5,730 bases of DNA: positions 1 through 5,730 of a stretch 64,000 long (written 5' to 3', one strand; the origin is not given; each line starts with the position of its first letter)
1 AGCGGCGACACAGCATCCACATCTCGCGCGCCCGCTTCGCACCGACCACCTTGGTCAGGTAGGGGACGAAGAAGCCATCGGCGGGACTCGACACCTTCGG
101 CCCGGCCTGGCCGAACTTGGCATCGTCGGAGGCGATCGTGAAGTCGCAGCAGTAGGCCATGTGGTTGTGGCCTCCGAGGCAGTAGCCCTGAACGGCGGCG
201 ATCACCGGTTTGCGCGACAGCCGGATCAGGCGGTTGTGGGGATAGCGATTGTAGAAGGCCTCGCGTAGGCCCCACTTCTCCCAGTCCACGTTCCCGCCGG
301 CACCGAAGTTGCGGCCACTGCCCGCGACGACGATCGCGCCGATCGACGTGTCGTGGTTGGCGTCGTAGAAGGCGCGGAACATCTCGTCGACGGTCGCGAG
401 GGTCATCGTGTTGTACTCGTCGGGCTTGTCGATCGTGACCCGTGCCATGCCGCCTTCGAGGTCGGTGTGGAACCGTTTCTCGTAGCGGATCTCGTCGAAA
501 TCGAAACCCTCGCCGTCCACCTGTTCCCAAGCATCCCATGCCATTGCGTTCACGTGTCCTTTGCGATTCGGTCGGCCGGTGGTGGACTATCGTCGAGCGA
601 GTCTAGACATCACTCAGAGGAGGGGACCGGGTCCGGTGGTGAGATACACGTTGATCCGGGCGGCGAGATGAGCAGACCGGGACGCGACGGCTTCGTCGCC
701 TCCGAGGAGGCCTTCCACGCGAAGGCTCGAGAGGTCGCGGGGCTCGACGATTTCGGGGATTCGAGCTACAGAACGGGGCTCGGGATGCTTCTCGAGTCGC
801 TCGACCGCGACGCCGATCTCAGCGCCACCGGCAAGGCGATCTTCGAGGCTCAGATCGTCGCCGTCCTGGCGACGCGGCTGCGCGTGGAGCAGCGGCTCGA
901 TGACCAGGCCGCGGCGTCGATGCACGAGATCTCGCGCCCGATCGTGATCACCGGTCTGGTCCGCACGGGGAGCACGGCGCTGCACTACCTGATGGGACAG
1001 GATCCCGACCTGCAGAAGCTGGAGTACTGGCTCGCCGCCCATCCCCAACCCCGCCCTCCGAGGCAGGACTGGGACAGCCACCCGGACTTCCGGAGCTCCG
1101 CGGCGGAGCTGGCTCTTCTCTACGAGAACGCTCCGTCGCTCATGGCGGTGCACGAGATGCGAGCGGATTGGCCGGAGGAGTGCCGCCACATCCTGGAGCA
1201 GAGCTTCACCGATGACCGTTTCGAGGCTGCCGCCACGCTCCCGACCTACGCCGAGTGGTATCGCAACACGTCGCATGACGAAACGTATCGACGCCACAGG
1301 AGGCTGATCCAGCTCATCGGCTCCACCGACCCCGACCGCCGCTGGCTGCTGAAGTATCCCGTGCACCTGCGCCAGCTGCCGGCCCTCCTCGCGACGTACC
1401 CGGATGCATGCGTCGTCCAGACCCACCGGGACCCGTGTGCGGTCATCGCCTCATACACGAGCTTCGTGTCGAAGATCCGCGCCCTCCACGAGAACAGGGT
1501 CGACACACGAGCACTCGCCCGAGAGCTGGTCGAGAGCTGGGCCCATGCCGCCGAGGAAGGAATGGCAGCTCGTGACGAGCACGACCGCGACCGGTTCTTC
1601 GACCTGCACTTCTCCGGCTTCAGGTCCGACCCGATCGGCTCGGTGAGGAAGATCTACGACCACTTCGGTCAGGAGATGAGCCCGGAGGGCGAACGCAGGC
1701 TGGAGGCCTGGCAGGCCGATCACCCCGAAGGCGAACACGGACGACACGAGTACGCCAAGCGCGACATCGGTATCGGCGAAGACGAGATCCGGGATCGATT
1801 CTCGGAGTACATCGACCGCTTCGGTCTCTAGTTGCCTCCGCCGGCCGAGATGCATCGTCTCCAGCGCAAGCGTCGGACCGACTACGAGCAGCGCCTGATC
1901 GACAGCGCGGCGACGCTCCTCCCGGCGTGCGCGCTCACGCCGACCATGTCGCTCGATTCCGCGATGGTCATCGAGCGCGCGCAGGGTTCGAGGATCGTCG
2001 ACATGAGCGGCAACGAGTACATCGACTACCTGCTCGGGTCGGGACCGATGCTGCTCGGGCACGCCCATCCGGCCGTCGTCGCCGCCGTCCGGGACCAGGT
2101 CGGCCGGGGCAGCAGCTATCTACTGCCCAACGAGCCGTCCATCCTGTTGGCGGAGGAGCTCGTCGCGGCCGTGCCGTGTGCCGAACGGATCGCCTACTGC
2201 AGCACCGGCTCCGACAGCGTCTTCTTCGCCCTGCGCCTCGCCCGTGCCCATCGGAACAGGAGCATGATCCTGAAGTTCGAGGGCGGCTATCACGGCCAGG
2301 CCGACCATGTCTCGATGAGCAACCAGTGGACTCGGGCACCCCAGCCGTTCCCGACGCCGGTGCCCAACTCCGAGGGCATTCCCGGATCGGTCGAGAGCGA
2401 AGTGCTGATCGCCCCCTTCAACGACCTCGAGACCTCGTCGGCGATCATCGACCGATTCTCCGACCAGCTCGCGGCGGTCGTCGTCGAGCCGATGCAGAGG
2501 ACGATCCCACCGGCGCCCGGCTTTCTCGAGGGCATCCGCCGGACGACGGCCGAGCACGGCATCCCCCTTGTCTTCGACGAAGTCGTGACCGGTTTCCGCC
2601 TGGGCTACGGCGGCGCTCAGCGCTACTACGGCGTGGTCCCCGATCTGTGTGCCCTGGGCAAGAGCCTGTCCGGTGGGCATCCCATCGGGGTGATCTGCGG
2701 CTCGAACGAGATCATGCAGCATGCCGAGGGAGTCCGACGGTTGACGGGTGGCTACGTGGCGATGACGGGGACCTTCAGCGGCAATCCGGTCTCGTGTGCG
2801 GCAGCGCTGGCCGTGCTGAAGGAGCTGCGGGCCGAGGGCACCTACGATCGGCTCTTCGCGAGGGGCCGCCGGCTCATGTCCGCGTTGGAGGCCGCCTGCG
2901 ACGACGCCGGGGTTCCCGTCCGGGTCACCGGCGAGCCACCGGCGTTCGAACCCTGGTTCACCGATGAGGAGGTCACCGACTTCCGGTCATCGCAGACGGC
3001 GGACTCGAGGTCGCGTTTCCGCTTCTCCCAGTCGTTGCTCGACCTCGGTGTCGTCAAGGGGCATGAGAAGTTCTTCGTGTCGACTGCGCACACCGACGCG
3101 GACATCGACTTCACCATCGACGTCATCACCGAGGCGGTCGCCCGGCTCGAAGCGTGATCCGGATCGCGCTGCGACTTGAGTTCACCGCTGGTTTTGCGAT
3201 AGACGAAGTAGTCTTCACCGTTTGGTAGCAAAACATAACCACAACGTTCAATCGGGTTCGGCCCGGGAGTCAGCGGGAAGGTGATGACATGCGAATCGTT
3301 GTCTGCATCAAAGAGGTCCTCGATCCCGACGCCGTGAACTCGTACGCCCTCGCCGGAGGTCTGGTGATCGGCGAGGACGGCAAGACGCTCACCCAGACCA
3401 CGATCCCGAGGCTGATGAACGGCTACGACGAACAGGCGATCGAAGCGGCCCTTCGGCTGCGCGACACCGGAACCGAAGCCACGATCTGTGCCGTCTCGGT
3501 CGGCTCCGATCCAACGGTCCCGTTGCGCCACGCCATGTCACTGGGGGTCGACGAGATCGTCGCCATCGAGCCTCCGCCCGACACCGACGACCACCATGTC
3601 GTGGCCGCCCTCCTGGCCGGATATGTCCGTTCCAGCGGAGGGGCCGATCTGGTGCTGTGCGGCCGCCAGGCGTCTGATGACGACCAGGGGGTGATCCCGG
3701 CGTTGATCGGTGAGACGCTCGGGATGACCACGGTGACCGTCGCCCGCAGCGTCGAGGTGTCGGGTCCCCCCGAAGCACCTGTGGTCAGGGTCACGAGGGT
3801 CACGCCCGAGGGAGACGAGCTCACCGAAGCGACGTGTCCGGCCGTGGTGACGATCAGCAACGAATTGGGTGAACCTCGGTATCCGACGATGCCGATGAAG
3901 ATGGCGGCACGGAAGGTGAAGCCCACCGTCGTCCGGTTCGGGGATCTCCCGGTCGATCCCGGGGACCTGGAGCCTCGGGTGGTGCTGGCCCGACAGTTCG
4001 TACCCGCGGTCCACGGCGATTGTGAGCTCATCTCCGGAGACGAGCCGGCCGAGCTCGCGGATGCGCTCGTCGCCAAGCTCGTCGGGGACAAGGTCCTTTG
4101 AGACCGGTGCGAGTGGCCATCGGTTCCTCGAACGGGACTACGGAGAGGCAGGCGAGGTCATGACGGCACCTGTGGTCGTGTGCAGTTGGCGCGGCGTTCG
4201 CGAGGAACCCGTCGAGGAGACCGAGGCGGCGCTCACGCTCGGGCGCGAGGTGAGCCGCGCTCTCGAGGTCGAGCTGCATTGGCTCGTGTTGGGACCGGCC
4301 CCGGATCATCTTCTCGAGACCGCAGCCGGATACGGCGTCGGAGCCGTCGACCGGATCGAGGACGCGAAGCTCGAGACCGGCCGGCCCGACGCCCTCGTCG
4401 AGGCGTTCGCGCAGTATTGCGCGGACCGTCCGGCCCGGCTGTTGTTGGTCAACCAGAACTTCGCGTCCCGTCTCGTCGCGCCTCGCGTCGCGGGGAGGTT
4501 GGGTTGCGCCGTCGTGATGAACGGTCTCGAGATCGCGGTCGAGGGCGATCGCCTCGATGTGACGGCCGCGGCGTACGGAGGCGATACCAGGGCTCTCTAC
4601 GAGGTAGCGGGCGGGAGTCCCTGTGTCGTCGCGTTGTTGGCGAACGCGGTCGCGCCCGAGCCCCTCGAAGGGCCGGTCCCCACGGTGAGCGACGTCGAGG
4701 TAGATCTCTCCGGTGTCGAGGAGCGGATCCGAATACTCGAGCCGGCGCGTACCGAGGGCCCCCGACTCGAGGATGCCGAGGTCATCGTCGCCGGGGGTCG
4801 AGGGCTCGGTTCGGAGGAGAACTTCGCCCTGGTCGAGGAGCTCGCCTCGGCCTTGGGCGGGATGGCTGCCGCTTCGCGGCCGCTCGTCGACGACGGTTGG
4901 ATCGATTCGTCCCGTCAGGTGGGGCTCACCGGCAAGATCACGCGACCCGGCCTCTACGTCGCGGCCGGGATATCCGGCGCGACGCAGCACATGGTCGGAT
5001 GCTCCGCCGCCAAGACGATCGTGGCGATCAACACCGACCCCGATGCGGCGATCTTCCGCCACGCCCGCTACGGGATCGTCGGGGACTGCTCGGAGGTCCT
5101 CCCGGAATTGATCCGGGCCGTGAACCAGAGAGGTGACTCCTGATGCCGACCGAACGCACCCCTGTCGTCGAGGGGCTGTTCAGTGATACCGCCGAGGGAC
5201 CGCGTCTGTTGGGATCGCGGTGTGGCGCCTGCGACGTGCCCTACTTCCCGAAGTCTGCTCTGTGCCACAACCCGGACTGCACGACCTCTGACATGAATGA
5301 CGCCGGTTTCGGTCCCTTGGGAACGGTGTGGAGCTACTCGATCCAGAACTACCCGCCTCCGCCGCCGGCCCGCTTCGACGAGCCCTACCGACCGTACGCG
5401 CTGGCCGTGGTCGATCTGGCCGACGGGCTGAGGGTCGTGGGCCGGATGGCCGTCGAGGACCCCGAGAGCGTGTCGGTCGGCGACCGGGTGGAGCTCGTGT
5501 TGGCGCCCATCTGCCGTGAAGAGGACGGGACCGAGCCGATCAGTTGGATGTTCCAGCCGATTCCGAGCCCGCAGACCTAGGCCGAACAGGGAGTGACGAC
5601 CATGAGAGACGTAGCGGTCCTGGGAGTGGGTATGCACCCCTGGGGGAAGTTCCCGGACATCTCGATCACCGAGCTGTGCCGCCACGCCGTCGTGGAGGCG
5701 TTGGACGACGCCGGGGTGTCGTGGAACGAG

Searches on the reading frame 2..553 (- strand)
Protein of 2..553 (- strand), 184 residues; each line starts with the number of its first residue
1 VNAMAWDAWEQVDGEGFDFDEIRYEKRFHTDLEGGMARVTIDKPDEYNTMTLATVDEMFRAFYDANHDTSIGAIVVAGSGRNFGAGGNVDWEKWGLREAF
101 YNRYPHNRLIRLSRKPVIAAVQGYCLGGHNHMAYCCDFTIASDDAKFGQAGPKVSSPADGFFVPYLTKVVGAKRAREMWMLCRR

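Call 20: search_protein_families(library=pfam, proteins=[window:2-553:-], max_evalue=0.00001)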
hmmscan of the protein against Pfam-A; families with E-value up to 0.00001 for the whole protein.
window:2-553:- (184 aa): 2 families
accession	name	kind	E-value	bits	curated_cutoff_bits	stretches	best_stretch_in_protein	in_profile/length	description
PF00378.25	ECH_1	-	3.5e-33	115.4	27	1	33-184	3-158/251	Enoyl-CoA hydratase/isomerase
PF16113.10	ECH_2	-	5.2e-13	49.6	27.2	1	37-148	2-121/335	Enoyl-CoA hydratase/isomerase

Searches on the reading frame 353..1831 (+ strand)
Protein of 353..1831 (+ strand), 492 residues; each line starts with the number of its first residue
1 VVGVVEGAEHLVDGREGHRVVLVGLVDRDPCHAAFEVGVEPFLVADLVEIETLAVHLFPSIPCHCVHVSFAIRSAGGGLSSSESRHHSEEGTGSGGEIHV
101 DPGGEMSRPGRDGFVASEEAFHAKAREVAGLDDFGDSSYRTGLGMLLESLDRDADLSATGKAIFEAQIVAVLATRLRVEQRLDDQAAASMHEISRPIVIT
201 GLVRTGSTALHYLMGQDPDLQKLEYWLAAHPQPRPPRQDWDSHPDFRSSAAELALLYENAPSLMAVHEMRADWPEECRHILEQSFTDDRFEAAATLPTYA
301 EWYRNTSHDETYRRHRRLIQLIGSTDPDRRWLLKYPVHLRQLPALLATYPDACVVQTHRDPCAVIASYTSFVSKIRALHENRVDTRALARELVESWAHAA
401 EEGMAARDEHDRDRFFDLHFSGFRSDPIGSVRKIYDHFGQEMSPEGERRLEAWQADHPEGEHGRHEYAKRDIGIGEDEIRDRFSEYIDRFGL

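Call 18: search_protein_families(library=pfam, proteins=[window:353-1831:+], max_evalue=0.00001)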
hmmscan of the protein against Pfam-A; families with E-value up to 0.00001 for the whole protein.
window:353-1831:+ (492 aa): 2 families
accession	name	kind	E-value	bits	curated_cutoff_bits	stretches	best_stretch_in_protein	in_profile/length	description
PF13469.12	Sulfotransfer_3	-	1.9e-42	146.4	27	1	196-443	1-215/216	Sulfotransferase family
PF00685.33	Sulfotransfer_1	-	5e-06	26.5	22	0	196-447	3-188/255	Sulfotransferase domain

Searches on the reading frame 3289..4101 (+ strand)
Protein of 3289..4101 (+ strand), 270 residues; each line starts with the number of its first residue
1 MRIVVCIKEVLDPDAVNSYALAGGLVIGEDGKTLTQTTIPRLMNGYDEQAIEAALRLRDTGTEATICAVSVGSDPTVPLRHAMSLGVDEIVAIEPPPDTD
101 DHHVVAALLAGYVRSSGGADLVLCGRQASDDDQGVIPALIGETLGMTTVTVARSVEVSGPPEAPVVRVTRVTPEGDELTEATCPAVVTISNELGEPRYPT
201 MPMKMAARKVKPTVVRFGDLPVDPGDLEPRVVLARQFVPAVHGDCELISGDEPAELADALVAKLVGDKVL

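Call 18: search_protein_families(library=pfam, proteins=[window:3289-4101:+], max_evalue=0.00001)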
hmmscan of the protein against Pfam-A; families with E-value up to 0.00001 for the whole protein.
window:3289-4101:+ (270 aa): 1 family
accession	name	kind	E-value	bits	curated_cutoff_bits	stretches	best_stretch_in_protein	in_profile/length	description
PF01012.27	ETF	-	8.1e-23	81.6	26.7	1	39-215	9-176/181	Electron transfer flavoprotein domain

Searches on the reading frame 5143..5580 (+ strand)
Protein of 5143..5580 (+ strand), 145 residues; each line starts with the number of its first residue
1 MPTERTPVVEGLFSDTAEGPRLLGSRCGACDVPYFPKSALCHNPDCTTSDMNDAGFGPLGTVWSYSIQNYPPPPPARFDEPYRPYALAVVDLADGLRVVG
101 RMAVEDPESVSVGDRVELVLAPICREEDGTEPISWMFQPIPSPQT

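Call 18: search_protein_families(library=pfam, proteins=[window:5143-5580:+], max_evalue=0.00001)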
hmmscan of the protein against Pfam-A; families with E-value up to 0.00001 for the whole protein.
window:5143-5580:+ (145 aa): 2 families
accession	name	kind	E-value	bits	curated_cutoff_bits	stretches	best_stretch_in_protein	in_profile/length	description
PF01796.24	OB_ChsH2_C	-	2e-16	60.1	27.1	1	60-119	8-63/65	ChsH2, C-terminal OB-fold domain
PF12172.15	zf-ChsH2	-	1.4e-06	28.4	23.2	1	20-46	7-31/37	ChsH2, rubredoxin-like zinc ribbon domain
